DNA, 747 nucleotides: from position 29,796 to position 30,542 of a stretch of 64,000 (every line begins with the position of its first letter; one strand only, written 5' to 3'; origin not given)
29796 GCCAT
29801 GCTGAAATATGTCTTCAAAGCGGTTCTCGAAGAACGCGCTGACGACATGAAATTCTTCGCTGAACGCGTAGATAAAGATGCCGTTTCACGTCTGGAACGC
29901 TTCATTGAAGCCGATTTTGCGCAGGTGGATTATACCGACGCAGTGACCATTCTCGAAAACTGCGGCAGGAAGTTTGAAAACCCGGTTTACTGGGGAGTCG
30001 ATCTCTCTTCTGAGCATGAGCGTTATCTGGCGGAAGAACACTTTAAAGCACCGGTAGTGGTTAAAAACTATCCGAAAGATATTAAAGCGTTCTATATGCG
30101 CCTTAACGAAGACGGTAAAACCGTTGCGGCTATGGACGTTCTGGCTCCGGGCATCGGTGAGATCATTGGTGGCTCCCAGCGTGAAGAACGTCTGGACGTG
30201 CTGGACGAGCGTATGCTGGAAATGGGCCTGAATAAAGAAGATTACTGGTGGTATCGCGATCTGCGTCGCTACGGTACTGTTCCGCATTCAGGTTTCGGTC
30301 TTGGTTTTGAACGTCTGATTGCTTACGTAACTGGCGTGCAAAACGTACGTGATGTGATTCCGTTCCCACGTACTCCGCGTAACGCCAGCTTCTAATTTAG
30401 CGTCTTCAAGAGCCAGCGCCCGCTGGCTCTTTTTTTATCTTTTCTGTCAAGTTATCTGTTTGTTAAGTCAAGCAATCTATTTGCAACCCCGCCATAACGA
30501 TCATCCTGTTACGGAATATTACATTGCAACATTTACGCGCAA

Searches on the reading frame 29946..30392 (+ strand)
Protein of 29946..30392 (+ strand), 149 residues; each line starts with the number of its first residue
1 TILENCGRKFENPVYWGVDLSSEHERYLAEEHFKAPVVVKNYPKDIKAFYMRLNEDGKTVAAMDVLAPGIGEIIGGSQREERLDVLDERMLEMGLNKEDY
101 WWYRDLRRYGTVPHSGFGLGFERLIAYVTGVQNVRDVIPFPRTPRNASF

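Call 20: find_related_loci(query=window:29946-30392:+, collection=genome_contigs, flank=2500)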
Query window:29946-30392:+ (149 aa) in genome_contigs; peptide patterns used: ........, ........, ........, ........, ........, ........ (x = any residue, [..] = any of these).
600 stretches matched a pattern (row limit reached: there are more); 597 encode a relative of the query (tblastn E <= 1e-3); the best 80 are kept; 80 distinct loci.
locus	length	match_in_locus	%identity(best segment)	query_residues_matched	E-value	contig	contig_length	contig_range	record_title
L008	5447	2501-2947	99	1-149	7e-101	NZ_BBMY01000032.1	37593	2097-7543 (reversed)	Escherichia albertii NBRC 107761 = DSM 17582 strain NBRC 107761, whole genome shotgun sequence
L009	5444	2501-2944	99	2-149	3e-100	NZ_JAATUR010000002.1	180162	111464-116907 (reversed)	Escherichia coli strain SCPM-O-B-8794 2length=18016, whole genome shotgun sequence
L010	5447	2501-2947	97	1-149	8e-100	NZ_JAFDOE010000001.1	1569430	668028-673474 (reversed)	Citrobacter sp. FP75 contig1, whole genome shotgun sequence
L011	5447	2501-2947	97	1-149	2e-99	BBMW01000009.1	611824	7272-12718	Citrobacter werkmanii NBRC 105721 DNA, contig: CIWKM09, whole genome shotgun sequence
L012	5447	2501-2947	97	1-149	2e-99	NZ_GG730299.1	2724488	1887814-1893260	Citrobacter youngae ATCC 29220 Scfld0, whole genome shotgun sequence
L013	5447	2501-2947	96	1-149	1e-98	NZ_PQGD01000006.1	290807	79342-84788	Superficieibacter electus strain BP-1 NODE_6_length_290807_cov_33.1693, whole genome shotgun sequence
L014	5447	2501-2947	96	1-149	6e-99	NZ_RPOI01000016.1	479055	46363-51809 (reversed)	Citrobacter youngae strain CCUG 30791 citrobacter_youngae_CCUG30791T_0000016, whole genome shotgun sequence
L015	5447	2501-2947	97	1-149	3e-98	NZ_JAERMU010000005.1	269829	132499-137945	Cedecea sulfonylureivorans strain LAM2020 LMT5_ctg005, whole genome shotgun sequence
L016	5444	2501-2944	97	2-149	6e-98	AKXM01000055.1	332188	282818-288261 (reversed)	Enterobacter sp. Ag1 Contig57, whole genome shotgun sequence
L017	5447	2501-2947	95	1-149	3e-98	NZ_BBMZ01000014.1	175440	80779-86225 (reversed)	Pseudescherichia vulneris NBRC 102420, whole genome shotgun sequence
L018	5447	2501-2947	95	1-149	4e-98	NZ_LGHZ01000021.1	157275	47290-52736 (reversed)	Kluyvera genomosp. 1 strain L2 contig21, whole genome shotgun sequence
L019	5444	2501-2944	97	2-149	5e-98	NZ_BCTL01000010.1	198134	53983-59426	Cedecea neteri NBRC 105707 = ATCC 33855 strain NBRC 105707, whole genome shotgun sequence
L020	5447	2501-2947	95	1-149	8e-98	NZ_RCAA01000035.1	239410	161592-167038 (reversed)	Enterobacter sp. R1(2018) NODE_119, whole genome shotgun sequence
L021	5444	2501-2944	95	2-149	3e-97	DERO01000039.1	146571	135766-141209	MAG TPA_asm: Leclercia adecarboxylata isolate UBA3338 UBA3338_contig_20, whole genome shotgun sequence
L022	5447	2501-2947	95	1-149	2e-97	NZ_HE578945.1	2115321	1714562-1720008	Phytobacter massiliensis JC163 strain type strain: JC163, whole genome shotgun sequence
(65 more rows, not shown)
